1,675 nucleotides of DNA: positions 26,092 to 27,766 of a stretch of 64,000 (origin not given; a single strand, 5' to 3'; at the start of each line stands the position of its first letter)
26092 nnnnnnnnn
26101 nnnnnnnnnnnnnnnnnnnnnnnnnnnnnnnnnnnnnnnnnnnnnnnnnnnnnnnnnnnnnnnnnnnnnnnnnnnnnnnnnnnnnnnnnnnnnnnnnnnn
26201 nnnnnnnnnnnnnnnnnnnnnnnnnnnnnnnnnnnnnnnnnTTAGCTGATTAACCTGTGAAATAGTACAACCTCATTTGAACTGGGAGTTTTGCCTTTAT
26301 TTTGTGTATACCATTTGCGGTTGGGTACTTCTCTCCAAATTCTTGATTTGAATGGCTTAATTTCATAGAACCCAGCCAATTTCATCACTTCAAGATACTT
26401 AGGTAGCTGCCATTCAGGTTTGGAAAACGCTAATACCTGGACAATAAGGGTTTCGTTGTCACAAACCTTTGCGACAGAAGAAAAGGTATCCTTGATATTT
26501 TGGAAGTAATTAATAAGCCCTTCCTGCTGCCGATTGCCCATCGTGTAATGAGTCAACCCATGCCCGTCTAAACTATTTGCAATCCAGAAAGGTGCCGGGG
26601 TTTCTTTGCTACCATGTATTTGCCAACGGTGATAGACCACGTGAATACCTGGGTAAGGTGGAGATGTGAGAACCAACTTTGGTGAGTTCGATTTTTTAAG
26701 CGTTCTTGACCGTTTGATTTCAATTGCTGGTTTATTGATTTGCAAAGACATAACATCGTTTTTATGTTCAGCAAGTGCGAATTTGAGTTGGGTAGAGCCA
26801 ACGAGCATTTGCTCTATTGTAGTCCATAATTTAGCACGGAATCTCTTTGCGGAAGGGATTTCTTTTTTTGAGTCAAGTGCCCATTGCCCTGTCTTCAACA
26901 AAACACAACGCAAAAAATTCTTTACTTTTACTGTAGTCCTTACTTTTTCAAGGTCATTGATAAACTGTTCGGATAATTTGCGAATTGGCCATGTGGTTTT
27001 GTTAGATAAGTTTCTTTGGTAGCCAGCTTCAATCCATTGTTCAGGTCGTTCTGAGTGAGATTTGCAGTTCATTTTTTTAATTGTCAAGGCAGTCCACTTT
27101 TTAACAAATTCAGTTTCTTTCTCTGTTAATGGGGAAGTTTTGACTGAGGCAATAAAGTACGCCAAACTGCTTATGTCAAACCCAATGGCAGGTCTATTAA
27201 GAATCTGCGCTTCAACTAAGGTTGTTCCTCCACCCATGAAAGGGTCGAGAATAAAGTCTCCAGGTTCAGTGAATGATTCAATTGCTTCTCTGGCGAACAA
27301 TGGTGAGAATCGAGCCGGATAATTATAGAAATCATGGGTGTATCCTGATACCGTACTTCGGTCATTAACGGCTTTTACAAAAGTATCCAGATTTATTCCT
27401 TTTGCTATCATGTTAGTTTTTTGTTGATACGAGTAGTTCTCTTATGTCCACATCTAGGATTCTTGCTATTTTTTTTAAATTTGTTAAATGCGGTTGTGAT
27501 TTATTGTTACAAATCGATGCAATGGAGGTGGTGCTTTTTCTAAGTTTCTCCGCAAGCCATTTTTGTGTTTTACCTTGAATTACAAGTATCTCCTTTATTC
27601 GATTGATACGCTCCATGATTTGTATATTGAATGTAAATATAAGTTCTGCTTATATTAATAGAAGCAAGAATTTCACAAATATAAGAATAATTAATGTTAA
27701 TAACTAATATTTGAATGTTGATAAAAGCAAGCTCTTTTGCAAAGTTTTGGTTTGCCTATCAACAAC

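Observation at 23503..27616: GHKL ATPase tail-to-tail with, and overlapping by 12 bp, an HTH-controlled SPPY methyltransferase: candidate MORC/paraMORC-like restriction module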

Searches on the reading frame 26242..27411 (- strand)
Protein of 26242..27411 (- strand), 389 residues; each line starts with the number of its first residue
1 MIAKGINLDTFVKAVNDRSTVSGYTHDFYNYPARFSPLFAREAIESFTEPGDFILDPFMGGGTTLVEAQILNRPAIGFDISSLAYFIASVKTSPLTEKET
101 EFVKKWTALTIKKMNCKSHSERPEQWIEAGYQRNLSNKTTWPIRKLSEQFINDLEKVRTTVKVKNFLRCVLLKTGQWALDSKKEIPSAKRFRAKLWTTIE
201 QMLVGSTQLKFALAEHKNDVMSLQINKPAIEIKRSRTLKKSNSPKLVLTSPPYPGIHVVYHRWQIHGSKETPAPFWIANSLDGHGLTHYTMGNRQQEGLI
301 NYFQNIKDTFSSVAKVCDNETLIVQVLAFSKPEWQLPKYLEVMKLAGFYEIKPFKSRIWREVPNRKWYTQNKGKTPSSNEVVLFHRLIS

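Call 3: search_protein_families(library=pfam, proteins=[window:26242-27411:-], max_evalue=0.1)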
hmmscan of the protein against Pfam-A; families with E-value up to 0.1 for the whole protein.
window:26242-27411:- (389 aa): 2 families
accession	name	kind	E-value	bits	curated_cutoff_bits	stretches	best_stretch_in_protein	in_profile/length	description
PF01555.25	N6_N4_Mtase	-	5.8e-15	56.3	26.7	1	29-82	160-213/221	DNA methylase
PF01170.24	UPF0020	-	0.0045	17.1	22.3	1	48-76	26-54/197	RMKL-like, methyltransferase domain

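Call 4: search_protein_families(library=padloc, proteins=[window:26242-27411:-], max_evalue=0.1)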
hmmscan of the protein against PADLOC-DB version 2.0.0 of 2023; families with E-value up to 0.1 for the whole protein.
window:26242-27411:- (389 aa): 55 families (the best 25 are shown)
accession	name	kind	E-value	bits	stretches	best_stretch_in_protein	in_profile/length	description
PDLC03380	MTase_II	-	2.6e-20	71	1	23-103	29-109/393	Type II methyltransferase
PDLC03322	MTase_II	-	1.7e-18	64.7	1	22-99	33-113/446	Type II methyltransferase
PDLC03353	MTase_II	-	6.8e-18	63.1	2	9-82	166-240/260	Type II methyltransferase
PDLC03364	MTase_II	-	2e-15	54.6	1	24-265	31-263/380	Type II methyltransferase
PDLC03362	MTase_II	-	1.2e-12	45.5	1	21-115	39-134/438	Type II methyltransferase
PDLC03239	MTase_II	-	1.3e-12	45.2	1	18-101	58-143/442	Type II methyltransferase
PDLC03339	MTase_II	-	1.8e-12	44.7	1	31-105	210-284/399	Type II methyltransferase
PDLC03387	MTase_II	-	2.3e-12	44.6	1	30-82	213-265/289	Type II methyltransferase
PDLC03371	MTase_II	-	4.1e-12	44.2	1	7-83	167-243/260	Type II methyltransferase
PDLC03363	MTase_II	-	4.6e-12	43.9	1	31-82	57-108/294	Type II methyltransferase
PDLC03325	MTase_II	-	1e-11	42.3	1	30-97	71-138/426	Type II methyltransferase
PDLC03369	MTase_II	-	1e-11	42.3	1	16-92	104-182/532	Type II methyltransferase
PDLC03249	MTase_II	-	3.7e-10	37.2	1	45-194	133-284/541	Type II methyltransferase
PDLC03224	MTase_II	-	1.3e-09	35.5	1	24-172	66-210/481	Type II methyltransferase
PDLC03350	MTase_II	-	1.5e-09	35.7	1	30-83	233-286/312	Type II methyltransferase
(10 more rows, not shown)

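Call 5: search_protein_families(library=ncbifam, proteins=[window:26242-27411:-], max_evalue=0.1)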
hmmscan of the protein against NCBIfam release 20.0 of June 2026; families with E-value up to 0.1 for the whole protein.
window:26242-27411:- (389 aa): 5 families
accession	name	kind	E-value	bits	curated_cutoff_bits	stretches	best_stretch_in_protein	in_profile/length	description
TIGR01177.1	TIGR01177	hypoth_equivalog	6.2e-06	25.7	316.55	1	29-81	160-213/330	TIGR01177 family methyltransferase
NF050803.1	DnaMtaseCcrMCaul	equivalog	4.7e-05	22.5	830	1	44-85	199-240/350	adenine-specific DNA-methyltransferase CcrM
NF010253.0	PRK13699.1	subfamily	7.7e-05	22.5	244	1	41-80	154-193/226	DNA methyltransferase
NF008572.0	PRK11524.1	equivalog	0.0023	17.1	292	1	26-83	190-247/294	adenine-specific DNA-methyltransferase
NF040721.1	Trm14_Arch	equivalog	0.017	14.3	280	1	28-75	168-216/370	tRNA (guanine(6)-N2)-methyltransferase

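Call 52: search_solved_structures(query=window:26242-27411:-, max_evalue=0.01, show_alignments=1)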
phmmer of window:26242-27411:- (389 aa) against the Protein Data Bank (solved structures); distinct sequences matched with E-value up to 0.01: 9.
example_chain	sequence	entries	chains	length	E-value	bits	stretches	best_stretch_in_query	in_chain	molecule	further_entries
8s9m_A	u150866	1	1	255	1.5e-09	40.5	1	30-83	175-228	DNA cytosine-N4 methyltransferase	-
8s9n_A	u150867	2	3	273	1.6e-09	40.4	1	30-83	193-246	DNA cytosine-N4 methyltransferase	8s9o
2zie_A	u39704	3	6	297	9.2e-05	24.7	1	30-80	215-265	Putative modification methylase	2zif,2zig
5hek_A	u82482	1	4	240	0.00022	23.5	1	30-89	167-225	Adenine specific DNA methyltransferase (DpnA)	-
5hfj_A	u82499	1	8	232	0.00024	23.3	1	30-88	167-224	Adenine specific DNA methyltransferase (DpnA)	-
6pbd_A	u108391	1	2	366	0.0012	21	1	41-81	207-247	Modification methylase CcrMI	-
1g60_A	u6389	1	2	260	0.0041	19.3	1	42-82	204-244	Adenine-specific Methyltransferase MboIIA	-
8urk_A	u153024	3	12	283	0.0049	19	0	44-90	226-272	Methyltransferase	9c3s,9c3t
9c3u_A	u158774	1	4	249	0.0053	18.9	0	44-88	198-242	Methyltransferase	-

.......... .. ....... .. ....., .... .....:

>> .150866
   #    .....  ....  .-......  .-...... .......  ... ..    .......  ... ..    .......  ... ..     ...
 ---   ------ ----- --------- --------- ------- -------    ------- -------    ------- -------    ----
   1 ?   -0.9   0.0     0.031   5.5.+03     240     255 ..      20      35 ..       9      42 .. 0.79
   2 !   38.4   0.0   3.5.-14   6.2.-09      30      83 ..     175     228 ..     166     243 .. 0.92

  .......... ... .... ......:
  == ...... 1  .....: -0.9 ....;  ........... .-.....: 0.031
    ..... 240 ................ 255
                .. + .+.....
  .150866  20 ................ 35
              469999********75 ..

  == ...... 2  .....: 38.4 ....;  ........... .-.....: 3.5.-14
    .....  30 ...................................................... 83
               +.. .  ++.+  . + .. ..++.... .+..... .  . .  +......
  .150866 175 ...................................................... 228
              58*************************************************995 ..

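Call 63: find_related_loci(query=A3, collection=metagenome_contigs, flank=5000)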
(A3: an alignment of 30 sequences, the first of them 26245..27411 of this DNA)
Query A3 (389 aa) in metagenome_contigs; peptide patterns used: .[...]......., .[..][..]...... (x = any residue, [..] = any of these).
600 stretches matched a pattern (row limit reached: there are more); 343 encode a relative of the query (tblastn E <= 1e-3); the best 80 are kept; 80 distinct loci.
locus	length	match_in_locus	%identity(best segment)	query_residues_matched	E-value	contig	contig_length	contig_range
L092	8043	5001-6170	49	9-386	1e-125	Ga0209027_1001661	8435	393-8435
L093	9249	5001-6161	46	11-386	3e-124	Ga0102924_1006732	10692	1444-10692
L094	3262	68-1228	46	11-386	2e-126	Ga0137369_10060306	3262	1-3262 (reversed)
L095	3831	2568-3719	50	11-386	8e-125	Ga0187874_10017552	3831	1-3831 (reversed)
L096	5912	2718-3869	48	11-387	2e-121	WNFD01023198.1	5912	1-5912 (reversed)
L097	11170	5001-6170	47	10-389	1e-120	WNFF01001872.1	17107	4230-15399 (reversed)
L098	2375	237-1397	47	11-387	3e-125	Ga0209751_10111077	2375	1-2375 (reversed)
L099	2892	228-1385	46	7-385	1e-122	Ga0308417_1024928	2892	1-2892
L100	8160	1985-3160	48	7-387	4e-118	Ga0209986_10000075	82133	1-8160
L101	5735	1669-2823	47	7-386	8e-118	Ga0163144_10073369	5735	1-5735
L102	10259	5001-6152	46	11-389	2e-117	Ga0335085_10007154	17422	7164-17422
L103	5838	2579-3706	46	14-387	8e-117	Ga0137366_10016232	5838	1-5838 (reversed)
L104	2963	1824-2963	45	7-381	5e-120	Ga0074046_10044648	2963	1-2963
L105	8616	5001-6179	44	7-387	5e-116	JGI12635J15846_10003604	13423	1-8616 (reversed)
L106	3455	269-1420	46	8-386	7e-119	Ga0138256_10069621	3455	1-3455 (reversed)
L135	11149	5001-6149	43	10-386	1e-104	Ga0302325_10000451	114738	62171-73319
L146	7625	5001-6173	42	5-388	3e-96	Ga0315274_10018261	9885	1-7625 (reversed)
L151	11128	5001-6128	40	8-386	1e-94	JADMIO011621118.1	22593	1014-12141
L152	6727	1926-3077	40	6-386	1e-94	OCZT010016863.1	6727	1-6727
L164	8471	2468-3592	40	10-388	2e-92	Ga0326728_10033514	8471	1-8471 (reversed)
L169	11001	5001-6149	40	4-388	2e-90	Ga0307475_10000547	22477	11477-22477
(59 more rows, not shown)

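Call 66: search_protein_families(library=pfam, proteins=[L164:3592-5415:-, L164:5431-6522:-, L164:6535-7149:-, L169:6157-7974:-, L169:7990-9186:-, L151:6157-8619:+, L152:3104-5533:+, L135:8161-10005:-, L135:10012-11148:-, L146:6186-7583:-], max_evalue=0.1)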
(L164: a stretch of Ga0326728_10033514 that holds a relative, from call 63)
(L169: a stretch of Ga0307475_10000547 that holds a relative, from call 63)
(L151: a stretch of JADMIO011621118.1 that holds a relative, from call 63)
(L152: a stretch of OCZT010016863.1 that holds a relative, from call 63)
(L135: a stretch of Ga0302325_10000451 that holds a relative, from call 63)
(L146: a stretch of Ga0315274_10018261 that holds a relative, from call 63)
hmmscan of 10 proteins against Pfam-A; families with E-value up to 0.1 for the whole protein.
L164:3592-5415:- (607 aa): 0 families

L164:5431-6522:- (363 aa): 1 family
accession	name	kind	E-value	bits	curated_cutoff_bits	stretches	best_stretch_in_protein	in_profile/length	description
PF13589.12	HATPase_c_3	-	0.013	15.9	25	1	155-226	18-92/137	Histidine kinase-, DNA gyrase B-, and HSP90-like ATPase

L164:6535-7149:- (204 aa): 0 families

L169:6157-7974:- (605 aa): 0 families

L169:7990-9186:- (398 aa): 1 family
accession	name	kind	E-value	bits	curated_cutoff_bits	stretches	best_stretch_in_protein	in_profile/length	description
PF13589.12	HATPase_c_3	-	0.076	13.5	25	0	190-258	19-90/137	Histidine kinase-, DNA gyrase B-, and HSP90-like ATPase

L151:6157-8619:+ (820 aa): 2 families
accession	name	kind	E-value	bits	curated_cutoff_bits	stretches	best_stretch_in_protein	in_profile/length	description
PF13589.12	HATPase_c_3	-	2.7e-05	24.6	25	1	130-212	22-105/137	Histidine kinase-, DNA gyrase B-, and HSP90-like ATPase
PF02518.31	HATPase_c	-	0.039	14.8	26.4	0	128-166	25-56/111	Histidine kinase-, DNA gyrase B-, and HSP90-like ATPase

L152:3104-5533:+ (809 aa): 1 family
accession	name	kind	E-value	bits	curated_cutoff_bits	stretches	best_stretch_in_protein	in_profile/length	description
PF13589.12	HATPase_c_3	-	0.0039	17.7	25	1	142-207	33-100/137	Histidine kinase-, DNA gyrase B-, and HSP90-like ATPase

L135:8161-10005:- (614 aa): 0 families

L135:10012-11148:- (378 aa): 2 families
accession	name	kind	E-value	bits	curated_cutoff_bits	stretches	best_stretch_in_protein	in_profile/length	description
PF02518.31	HATPase_c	-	1.1e-10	42.3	26.4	1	261-355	2-93/111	Histidine kinase-, DNA gyrase B-, and HSP90-like ATPase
PF13581.12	HATPase_c_2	-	0.0031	18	27.4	1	298-346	63-109/127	Histidine kinase-like ATPase domain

L146:6186-7583:- (465 aa): 0 families

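Call 99: search_protein_families(library=pfam, proteins=[L146:6186-7583:-], max_evalue=0.01)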
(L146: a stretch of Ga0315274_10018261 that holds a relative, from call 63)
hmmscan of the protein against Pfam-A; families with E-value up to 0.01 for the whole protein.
L146:6186-7583:- (465 aa): 0 families

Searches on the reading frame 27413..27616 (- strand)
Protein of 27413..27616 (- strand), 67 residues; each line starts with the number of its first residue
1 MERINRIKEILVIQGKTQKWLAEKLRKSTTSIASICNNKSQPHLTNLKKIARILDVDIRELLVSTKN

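Call 3: search_protein_families(library=pfam, proteins=[window:27413-27616:-], max_evalue=0.1)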
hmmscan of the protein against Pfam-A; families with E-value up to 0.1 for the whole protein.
window:27413-27616:- (67 aa): 5 families
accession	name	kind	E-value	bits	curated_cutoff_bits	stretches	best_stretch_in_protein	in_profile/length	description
PF01381.28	HTH_3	-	6.6e-12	45.7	23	1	7-61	1-55/55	Helix-turn-helix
PF12844.13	HTH_19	-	9.4e-08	32.3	30.2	1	5-62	2-59/64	Helix-turn-helix domain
PF13443.12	HTH_26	-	2e-06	28.4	22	1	6-63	1-59/63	Cro/C1-type HTH DNA-binding domain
PF13560.12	HTH_31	-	0.00042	21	27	1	15-60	14-60/64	Helix-turn-helix domain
PF07022.19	Phage_CI_repr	-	0.054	14.3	22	1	3-65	2-61/65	Bacteriophage CI repressor helix-turn-helix domain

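Call 4: search_protein_families(library=padloc, proteins=[window:27413-27616:-], max_evalue=0.1)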
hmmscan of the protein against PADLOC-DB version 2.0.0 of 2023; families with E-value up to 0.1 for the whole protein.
window:27413-27616:- (67 aa): 12 families
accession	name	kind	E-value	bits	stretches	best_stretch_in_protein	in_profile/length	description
PDLC02926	HTH_VI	-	1.9e-08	32.5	1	7-63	6-62/92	-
PDLC04775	PDC-M69A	-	7.9e-07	27.6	1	5-65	10-70/113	-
PDLC03954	RmrA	-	3.6e-06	24.1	1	6-62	14-70/380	-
PDLC04760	PDC-M64C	-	1.5e-05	23.3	1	4-58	28-82/93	-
PDLC04142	capH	-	0.00016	20.7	1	6-64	10-68/103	capH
PDLC03951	RmrA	-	0.0003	17.9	1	5-61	11-67/400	-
PDLC03665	Control_protein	-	0.00083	17.6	1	13-63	20-70/77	control protein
PDLC03948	RmrA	-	0.0014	15.6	1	5-56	11-62/397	-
PDLC03944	RmrA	-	0.0016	15.6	1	5-55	9-59/384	-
PDLC04762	PDC-M64C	-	0.0052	14.8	1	4-40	29-65/97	-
PDLC03945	RmrA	-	0.0055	13.9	1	6-58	6-58/394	-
PDLC03949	RmrA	-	0.021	11.7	1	14-57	14-57/363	-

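Call 5: search_protein_families(library=ncbifam, proteins=[window:27413-27616:-], max_evalue=0.1)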
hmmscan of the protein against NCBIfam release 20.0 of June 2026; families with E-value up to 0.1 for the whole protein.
window:27413-27616:- (67 aa): 11 families
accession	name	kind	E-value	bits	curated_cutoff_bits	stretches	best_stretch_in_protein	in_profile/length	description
NF041951.1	phage_RstR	subfamily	2e-07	31.3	80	1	2-65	2-65/108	RstR family transcriptional repressor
NF047948.1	male_kill_WMK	equivalog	3.9e-06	26.5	300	1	5-66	165-226/300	WO male-killing family protein Wmk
NF010465.0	PRK13890.1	equivalog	0.00094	19.3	96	1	10-65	13-68/121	conjugal transfer protein TrbA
TIGR00270.2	TIGR00270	equivalog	0.0012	18.7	110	1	6-60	79-133/159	multiprotein bridging factor aMBF1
NF007408.0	PRK09943.1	equivalog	0.0045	16.6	211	1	5-63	10-68/185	HTH-type transcriptional regulator PuuR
NF052239.1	antitox_spr1629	equivalog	0.0088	15.2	335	1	6-58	6-58/377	spr1629 family repressor/antitoxin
NF007271.0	PRK09726.1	equivalog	0.011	15.7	79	1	5-58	15-68/88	type II toxin-antitoxin system antitoxin HipB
TIGR03070.1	couple_hipB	subfamily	0.024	14.6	71.65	1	15-56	15-56/58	type II toxin-antitoxin system Y4mF family antitoxin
NF007257.0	PRK09706.1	subfamily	0.072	12.9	101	1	14-56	17-59/135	transcriptional repressor DicA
TIGR00180.1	parB_part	domain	0.083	12.6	58.45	0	5-36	110-141/186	ParB/RepB/Spo0J family partition protein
TIGR02821.1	fghA_ester_D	equivalog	0.089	12.3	281.7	1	4-46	208-248/275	S-formylglutathione hydrolase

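Call 91: search_protein_families(library=pfam, alignment_id=A6, max_evalue=0.01)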
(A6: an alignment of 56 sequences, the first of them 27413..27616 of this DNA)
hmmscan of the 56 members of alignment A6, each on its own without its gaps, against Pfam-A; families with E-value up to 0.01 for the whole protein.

A. member 1, window:27413-27616:- (67 aa): 4 families
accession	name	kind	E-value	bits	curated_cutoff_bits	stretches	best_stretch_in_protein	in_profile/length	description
PF01381.28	HTH_3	-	6.6e-12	45.7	23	1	7-61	1-55/55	Helix-turn-helix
PF12844.13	HTH_19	-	9.4e-08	32.3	30.2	1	5-62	2-59/64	Helix-turn-helix domain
PF13443.12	HTH_26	-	2e-06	28.4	22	1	6-63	1-59/63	Cro/C1-type HTH DNA-binding domain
PF13560.12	HTH_31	-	0.00042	21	27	1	15-60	14-60/64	Helix-turn-helix domain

B. families by the number of members that match (of 56 scanned): 45 families (the first 25 are shown)
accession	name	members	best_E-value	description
PF01381.28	HTH_3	7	6.2e-16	Helix-turn-helix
PF13560.12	HTH_31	7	6.5e-16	Helix-turn-helix domain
PF13443.12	HTH_26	7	1.2e-12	Cro/C1-type HTH DNA-binding domain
PF12844.13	HTH_19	7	3.4e-10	Helix-turn-helix domain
PF12728.13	HTH_17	2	2e-15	Helix-turn-helix domain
PF01047.28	MarR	2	1.5e-05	MarR family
PF01402.27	RHH_1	2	2.5e-05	Ribbon-helix-helix protein, copG family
PF13413.12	HTH_25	2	4.4e-05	Helix-turn-helix domain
PF13412.12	HTH_24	2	0.0002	Winged helix-turn-helix DNA-binding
PF13744.12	HTH_37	2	0.00064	Helix-turn-helix domain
PF00325.26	Crp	2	0.0016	Bacterial regulatory proteins, crp family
PF13545.12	HTH_Crp_2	2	0.0028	Crp-like helix-turn-helix domain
PF05016.21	ParE_toxin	1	2.2e-21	ParE toxin of type II toxin-antitoxin system, parDE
PF25208.1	DUF7838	1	1.2e-06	Domain of unknown function (DUF7838)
PF09723.15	Zn_ribbon_8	1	2e-05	Zinc ribbon domain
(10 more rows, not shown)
